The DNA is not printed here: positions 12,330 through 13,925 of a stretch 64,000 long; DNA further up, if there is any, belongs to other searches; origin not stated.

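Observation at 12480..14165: Threonine-synthase-like PLP enzyme fused to a phospho-receiver domain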

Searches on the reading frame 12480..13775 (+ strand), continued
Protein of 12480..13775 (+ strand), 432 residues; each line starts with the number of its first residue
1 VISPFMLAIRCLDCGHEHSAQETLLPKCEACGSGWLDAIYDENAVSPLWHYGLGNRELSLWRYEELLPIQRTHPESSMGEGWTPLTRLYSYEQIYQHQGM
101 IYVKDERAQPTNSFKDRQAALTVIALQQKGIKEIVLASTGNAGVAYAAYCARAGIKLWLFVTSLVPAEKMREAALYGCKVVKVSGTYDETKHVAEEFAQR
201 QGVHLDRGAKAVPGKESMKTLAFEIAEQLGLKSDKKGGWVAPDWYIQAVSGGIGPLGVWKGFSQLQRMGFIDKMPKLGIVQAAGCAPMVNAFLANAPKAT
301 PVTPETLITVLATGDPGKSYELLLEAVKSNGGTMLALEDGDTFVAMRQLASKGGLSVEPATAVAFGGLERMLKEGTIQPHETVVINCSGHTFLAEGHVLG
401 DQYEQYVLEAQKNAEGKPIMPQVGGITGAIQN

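Call 54: find_encoding_contigs(protein=P0302, flank=8000, max_places=1)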
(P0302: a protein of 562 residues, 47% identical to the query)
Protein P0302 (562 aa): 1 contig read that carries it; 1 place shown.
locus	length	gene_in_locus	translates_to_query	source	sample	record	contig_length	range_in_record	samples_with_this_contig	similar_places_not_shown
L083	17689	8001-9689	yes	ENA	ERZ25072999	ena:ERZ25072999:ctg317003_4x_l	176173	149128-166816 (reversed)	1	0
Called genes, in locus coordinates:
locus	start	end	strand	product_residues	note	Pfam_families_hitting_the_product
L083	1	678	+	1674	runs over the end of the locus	PF01590:GAF, PF13185:GAF_2, PF13492:GAF_3, PF01590:GAF, PF13185:GAF_2, PF13492:GAF_3, PF08448:PAS_4, PF01590:GAF, +14 more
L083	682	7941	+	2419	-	-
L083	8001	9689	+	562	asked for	PF00291:PALP, PF00072:Response_reg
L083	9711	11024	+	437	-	PF00072:Response_reg, PF00512:HisKA, PF02518:HATPase_c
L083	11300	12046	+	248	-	PF02545:Maf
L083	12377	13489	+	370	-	PF01571:GCV_T, PF08669:GCV_T_C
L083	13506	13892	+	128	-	PF01597:GCV_H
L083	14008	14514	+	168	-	PF13671:AAA_33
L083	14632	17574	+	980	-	PF02347:GDC-P, PF00266:Aminotran_5 (faint), PF01212:Beta_elim_lyase (weak), PF02347:GDC-P, PF21478:GcvP2_C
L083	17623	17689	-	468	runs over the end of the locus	PF05140:ResB (weak)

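Call 69: list_cluster_members(proteins=[P0204, P0205, P0222, P0235])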
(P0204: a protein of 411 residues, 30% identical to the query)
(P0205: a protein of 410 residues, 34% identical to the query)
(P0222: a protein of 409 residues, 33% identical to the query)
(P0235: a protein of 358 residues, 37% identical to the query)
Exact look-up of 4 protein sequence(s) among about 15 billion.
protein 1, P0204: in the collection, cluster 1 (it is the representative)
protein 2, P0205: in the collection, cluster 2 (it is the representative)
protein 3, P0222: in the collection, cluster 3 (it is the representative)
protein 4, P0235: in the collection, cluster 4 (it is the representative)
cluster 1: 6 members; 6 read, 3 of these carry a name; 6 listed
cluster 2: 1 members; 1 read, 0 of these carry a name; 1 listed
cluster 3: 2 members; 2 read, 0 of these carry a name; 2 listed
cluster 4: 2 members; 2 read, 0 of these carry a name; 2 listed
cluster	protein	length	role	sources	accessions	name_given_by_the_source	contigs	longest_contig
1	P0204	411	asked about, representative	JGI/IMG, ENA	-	-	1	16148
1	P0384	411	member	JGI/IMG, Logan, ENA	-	threonine synthase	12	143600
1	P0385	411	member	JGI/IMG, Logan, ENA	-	threonine synthase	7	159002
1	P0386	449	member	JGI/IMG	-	threonine synthase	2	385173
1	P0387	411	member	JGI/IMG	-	-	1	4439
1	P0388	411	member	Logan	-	-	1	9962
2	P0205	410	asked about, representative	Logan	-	-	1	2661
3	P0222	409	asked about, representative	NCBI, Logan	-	-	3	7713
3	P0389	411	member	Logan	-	-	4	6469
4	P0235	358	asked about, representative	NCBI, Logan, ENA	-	-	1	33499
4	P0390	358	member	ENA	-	-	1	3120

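Call 72: find_homologous_proteins(query=A3, max_evalue=1e-30)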
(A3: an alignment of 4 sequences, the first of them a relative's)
Query A3 (4 sequences) (411 aa, profile of the alignment): 8000 proteins with E <= 1e-30 among 8000 candidates; the best 120 are listed.
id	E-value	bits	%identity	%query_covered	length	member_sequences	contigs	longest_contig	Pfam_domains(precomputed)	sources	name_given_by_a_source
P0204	7.0e-220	748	100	100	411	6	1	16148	PF00291.32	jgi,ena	-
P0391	2.3e-201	687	79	100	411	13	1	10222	PF00291.32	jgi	-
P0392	3.8e-200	683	75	99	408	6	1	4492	PF00291.32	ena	-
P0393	8.6e-198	675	75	99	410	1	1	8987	PF00291.32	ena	-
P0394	8.9e-198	675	73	99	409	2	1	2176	PF00291.32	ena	-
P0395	1.4e-197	675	76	99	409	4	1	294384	PF00291.32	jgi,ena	-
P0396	3.3e-197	673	76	99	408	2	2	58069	PF00291.32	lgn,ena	-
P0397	5.0e-197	673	77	100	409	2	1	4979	PF00291.32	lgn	-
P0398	5.3e-197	673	78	98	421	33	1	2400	PF00291.32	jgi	-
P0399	6.2e-197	673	76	98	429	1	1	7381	PF00291.32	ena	-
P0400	6.9e-197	672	76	99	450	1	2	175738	PF00291.32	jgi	-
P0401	1.8e-196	671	76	100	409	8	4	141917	PF00291.32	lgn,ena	-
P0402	5.5e-196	669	74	98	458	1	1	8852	PF00291.32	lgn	-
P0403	5.7e-196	669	75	98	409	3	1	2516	PF00291.32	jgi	jgi:threonine synthase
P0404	8.9e-196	669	76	100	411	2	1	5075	PF00291.32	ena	-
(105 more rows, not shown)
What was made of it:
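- Tried and rejected: The few hits with organism names were archaeal (Thermoplasmata, Thermoplasmatota, Bathyarchaeia), so the attempt failed (call 72).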
